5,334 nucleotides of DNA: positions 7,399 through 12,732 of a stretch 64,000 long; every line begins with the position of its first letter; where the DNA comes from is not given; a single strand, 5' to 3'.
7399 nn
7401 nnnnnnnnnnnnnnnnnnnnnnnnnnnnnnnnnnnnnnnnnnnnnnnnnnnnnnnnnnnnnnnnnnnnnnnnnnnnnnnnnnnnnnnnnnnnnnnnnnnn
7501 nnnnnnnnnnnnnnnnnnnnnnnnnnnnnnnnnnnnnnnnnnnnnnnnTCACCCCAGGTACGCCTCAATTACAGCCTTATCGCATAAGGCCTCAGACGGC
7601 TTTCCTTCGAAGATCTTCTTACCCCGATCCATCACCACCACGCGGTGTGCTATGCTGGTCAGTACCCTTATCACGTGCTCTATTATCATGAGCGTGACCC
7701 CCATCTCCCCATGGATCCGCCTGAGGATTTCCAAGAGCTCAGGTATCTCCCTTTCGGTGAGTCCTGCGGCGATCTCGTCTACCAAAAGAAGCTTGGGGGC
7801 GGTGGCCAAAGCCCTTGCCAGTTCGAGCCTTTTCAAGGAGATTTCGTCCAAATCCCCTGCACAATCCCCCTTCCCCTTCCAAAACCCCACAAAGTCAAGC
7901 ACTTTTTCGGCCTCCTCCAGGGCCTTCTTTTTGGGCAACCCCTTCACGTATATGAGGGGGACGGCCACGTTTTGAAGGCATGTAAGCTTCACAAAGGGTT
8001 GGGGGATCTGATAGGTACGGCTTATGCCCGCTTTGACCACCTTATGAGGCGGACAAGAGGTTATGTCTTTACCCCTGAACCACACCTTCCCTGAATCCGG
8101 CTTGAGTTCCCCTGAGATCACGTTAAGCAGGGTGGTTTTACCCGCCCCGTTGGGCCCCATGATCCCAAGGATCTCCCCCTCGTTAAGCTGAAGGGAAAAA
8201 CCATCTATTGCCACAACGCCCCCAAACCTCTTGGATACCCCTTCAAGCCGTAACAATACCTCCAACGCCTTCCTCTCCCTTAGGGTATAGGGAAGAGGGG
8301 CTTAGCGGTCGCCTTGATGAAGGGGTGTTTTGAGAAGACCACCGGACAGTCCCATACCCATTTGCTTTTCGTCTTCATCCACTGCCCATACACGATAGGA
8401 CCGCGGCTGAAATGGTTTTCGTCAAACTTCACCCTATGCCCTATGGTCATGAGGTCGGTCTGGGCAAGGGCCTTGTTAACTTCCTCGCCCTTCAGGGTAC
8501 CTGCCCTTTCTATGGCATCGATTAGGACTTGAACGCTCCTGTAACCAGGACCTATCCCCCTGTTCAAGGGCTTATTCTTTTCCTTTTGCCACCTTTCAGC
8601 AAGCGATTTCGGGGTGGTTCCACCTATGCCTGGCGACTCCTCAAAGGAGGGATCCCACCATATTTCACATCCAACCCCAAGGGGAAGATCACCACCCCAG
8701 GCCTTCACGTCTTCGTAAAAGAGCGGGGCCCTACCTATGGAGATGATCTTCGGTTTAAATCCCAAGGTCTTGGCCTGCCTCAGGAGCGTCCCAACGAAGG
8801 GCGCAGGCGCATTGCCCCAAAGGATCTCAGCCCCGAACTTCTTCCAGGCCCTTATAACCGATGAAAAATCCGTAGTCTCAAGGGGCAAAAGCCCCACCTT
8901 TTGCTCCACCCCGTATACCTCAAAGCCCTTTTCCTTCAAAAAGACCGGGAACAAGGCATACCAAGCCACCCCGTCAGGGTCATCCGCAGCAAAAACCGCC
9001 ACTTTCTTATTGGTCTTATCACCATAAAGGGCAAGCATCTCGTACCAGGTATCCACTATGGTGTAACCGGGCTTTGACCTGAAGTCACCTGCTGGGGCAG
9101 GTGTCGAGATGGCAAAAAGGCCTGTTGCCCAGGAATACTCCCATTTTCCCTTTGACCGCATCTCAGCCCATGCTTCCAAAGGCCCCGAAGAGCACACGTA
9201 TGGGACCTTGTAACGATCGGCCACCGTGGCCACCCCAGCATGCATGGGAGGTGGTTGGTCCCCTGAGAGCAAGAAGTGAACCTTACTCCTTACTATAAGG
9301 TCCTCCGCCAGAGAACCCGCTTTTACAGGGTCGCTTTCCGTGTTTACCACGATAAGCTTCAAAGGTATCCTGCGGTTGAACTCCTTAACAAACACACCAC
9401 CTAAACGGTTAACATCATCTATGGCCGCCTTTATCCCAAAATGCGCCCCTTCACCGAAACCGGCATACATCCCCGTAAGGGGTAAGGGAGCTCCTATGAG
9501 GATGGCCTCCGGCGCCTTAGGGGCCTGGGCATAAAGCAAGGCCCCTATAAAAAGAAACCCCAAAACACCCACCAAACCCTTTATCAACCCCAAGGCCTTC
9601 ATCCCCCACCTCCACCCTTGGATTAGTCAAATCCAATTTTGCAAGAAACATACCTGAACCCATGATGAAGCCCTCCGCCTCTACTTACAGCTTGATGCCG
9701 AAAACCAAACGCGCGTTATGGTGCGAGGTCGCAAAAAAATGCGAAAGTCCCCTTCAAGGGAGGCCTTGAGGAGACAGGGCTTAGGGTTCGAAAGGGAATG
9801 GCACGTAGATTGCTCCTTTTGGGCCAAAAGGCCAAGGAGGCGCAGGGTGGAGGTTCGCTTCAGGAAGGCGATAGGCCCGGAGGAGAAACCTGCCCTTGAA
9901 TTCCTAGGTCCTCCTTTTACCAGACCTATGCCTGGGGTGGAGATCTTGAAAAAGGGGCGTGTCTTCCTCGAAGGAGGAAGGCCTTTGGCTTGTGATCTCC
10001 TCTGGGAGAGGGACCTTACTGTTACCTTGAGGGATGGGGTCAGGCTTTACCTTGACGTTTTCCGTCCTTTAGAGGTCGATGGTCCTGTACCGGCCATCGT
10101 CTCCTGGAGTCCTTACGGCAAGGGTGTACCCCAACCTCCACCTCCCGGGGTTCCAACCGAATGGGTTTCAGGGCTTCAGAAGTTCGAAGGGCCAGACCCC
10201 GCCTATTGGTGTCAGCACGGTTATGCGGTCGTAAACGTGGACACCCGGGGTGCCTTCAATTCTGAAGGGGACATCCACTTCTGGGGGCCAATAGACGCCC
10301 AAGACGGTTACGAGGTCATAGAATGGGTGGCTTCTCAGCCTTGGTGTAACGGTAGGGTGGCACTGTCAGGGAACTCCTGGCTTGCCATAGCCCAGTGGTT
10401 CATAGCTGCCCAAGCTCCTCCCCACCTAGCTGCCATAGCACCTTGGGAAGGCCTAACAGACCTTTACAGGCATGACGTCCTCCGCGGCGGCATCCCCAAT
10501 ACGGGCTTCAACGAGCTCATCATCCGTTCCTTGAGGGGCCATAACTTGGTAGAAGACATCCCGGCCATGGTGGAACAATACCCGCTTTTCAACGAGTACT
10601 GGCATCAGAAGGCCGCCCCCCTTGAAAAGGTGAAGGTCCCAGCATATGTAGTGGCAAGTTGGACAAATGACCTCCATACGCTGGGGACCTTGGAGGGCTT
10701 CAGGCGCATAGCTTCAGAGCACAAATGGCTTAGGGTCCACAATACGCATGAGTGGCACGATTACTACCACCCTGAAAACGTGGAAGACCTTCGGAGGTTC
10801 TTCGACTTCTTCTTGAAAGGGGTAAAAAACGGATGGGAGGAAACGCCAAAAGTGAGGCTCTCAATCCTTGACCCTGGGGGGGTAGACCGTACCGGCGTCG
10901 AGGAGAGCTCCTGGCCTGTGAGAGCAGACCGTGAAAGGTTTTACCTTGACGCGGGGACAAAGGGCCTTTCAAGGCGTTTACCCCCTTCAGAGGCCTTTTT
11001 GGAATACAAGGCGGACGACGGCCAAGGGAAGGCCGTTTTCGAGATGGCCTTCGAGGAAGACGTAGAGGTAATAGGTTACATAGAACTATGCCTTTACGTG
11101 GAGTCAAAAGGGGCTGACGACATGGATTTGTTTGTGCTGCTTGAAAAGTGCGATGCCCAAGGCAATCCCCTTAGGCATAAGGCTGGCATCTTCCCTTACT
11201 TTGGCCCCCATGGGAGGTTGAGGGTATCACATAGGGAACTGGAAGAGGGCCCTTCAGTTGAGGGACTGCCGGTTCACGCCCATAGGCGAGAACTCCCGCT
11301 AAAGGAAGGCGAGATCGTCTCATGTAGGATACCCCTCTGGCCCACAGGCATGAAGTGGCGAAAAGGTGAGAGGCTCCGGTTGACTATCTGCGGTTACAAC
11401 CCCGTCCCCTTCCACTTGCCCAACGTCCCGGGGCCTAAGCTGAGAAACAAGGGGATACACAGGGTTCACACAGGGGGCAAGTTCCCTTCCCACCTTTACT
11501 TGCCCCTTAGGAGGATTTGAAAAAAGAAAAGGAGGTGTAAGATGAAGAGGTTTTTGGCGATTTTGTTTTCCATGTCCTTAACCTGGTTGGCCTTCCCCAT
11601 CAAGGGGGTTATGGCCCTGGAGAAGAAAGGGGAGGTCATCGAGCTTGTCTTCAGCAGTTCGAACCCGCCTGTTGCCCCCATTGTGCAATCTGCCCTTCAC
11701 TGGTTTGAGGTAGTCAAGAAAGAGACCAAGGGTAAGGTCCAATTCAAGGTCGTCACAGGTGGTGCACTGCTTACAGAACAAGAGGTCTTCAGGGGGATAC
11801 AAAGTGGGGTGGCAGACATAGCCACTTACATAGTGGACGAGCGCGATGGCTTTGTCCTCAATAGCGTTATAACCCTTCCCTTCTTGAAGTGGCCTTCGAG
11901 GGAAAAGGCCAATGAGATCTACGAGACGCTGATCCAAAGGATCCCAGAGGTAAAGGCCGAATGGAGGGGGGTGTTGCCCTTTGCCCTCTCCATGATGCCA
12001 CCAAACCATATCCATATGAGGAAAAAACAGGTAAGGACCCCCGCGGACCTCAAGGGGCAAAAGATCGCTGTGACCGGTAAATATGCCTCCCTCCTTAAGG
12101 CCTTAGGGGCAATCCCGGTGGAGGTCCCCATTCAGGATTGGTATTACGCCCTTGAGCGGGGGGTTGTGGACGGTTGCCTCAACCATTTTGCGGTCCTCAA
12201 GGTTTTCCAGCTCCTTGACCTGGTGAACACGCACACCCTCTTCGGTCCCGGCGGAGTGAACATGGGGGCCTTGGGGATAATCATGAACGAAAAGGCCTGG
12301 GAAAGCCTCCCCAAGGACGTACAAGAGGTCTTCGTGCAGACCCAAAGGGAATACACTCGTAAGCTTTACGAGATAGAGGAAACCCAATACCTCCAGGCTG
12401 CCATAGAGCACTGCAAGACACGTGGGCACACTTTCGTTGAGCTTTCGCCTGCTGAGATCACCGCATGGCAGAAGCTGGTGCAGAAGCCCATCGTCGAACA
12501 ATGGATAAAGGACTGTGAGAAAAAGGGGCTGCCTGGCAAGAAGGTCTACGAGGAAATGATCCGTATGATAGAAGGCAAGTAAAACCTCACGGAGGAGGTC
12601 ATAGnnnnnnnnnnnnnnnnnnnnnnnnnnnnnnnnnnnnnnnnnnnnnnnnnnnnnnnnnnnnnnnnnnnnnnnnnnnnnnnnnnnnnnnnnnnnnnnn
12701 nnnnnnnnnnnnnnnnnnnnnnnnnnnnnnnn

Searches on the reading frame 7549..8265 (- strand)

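Call 7: search_protein_families(library=pfam, proteins=[window:7549-8265:-], max_evalue=0.000001)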
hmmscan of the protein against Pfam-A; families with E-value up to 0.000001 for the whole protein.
window:7549-8265:- (238 aa): 2 families
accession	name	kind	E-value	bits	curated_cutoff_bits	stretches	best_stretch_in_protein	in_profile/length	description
PF00005.33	ABC_tran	-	4.7e-26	92.4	25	1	21-165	2-135/137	ABC transporter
PF12399.14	BCA_ABC_TP_C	-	5.8e-07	29.4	25.5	1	216-238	1-23/27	Branched-chain amino acid ATP-binding cassette transporter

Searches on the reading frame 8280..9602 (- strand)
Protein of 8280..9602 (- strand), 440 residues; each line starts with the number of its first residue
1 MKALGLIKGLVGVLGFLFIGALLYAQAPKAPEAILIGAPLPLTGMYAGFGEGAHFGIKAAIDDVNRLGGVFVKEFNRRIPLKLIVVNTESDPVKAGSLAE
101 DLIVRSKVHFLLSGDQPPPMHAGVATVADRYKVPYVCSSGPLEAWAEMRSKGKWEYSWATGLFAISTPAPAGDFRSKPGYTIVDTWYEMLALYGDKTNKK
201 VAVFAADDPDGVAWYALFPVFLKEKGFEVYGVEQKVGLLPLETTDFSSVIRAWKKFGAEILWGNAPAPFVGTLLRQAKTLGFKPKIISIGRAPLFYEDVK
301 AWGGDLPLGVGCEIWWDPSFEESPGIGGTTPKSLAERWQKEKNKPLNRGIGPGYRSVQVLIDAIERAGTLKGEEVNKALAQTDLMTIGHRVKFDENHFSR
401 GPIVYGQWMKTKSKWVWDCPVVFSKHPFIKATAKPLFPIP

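Call 3: search_protein_families(library=pfam, proteins=[window:8280-9602:-])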
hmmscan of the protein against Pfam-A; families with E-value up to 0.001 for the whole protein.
window:8280-9602:- (440 aa): 2 families
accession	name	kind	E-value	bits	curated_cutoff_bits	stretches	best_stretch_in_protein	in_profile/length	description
PF13458.12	Peripla_BP_6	-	1.5e-33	117.3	31.7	1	34-402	2-332/343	Periplasmic binding protein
PF13433.12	Peripla_BP_5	-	2.3e-09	37.2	27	0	238-423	169-352/363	Periplasmic binding protein domain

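Call 4: search_protein_families(library=ncbifam, proteins=[window:8280-9602:-], max_evalue=0.00001)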
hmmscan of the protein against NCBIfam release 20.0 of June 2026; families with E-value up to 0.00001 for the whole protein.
window:8280-9602:- (440 aa): 1 family
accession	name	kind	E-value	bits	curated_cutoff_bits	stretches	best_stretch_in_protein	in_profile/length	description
NF011933.0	PRK15404.1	subfamily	2e-10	40.3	477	0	244-396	204-347/370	high-affinity branched-chain amino acid ABC transporter substrate-binding protein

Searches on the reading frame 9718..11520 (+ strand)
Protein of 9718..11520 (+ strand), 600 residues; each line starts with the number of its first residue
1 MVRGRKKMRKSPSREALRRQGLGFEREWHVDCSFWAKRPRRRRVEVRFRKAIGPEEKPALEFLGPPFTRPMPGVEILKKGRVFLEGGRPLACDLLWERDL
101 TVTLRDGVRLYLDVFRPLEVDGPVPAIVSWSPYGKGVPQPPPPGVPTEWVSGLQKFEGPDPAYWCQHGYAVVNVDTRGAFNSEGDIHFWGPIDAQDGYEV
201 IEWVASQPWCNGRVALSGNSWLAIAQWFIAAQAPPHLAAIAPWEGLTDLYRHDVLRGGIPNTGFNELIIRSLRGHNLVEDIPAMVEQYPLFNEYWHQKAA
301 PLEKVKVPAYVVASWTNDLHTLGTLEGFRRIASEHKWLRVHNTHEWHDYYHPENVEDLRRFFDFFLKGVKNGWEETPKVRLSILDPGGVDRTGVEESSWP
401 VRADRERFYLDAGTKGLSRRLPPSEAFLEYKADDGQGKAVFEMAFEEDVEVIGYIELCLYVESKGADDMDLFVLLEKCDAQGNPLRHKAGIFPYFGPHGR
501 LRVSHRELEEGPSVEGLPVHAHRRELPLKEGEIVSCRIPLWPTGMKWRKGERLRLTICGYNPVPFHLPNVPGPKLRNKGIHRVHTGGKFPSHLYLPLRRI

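Call 3: search_protein_families(library=pfam, proteins=[window:9718-11520:+])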
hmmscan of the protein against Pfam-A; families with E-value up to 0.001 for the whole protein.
window:9718-11520:+ (600 aa): 2 families
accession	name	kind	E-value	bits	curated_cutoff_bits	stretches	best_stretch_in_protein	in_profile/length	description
PF02129.25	Peptidase_S15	-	2.6e-45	155.6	23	1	106-261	1-144/262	X-Pro dipeptidyl-peptidase (S15 family)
PF08530.16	PepX_C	-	2.1e-29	103.4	22.5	1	371-593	1-216/217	X-Pro dipeptidyl-peptidase C-terminal non-catalytic domain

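Call 4: search_protein_families(library=ncbifam, proteins=[window:9718-11520:+], max_evalue=0.00001)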
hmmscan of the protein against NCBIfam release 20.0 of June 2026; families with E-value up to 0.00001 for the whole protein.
window:9718-11520:+ (600 aa): 2 families
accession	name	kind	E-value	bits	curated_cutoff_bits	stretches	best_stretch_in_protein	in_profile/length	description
TIGR00976.1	CocE_NonD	subfamily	2.3e-67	228.3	66.3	3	102-259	1-144/550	CocE/NonD family hydrolase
NF003780.0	PRK05371.1-1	subfamily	2.2e-07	29.7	642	0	109-206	72-176/594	Xaa-Pro dipeptidyl-peptidase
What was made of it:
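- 9847..11520 (+): CocE/NonD-family alpha/beta hydrolase, cytoplasmic (the ORF is listed from 9718). Peptidase_S15 + PepX_C; TIGR00976 at 228 bits (calls 3, 4).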

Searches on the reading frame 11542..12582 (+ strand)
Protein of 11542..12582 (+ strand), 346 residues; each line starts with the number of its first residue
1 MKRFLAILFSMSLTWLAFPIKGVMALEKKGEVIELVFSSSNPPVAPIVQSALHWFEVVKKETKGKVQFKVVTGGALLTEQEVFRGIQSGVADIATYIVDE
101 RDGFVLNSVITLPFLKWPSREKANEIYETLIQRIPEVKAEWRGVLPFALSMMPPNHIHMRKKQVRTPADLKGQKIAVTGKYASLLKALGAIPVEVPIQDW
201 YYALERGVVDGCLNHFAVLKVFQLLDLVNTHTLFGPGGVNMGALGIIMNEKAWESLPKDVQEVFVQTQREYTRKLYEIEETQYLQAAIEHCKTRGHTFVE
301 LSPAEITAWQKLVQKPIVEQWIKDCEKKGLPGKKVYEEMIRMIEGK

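Call 3: search_protein_families(library=pfam, proteins=[window:11542-12582:+])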
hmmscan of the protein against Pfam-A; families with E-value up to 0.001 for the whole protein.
window:11542-12582:+ (346 aa): 1 family
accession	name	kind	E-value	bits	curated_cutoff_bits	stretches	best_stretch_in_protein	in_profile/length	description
PF03480.18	DctP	-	2.2e-34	119.5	23.4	1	37-322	1-284/286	Bacterial extracellular solute-binding protein, family 7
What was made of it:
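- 11542..12582 (+): TRAP solute-binding protein with a signal peptide. DctP at 119.5 bits (call 3).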

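Call 4: search_protein_families(library=ncbifam, proteins=[window:11542-12582:+], max_evalue=0.00001)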
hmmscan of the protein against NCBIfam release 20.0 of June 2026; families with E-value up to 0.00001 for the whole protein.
window:11542-12582:+ (346 aa): 2 families
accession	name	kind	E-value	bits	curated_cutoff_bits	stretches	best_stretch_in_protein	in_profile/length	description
NF037995.1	TRAP_S1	subfamily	1.3e-30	106.7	50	1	38-309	3-271/271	TRAP transporter substrate-binding protein DctP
TIGR00787.1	dctP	subfamily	6.1e-22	78.3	175.05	1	49-281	13-247/257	DctP family TRAP transporter solute-binding subunit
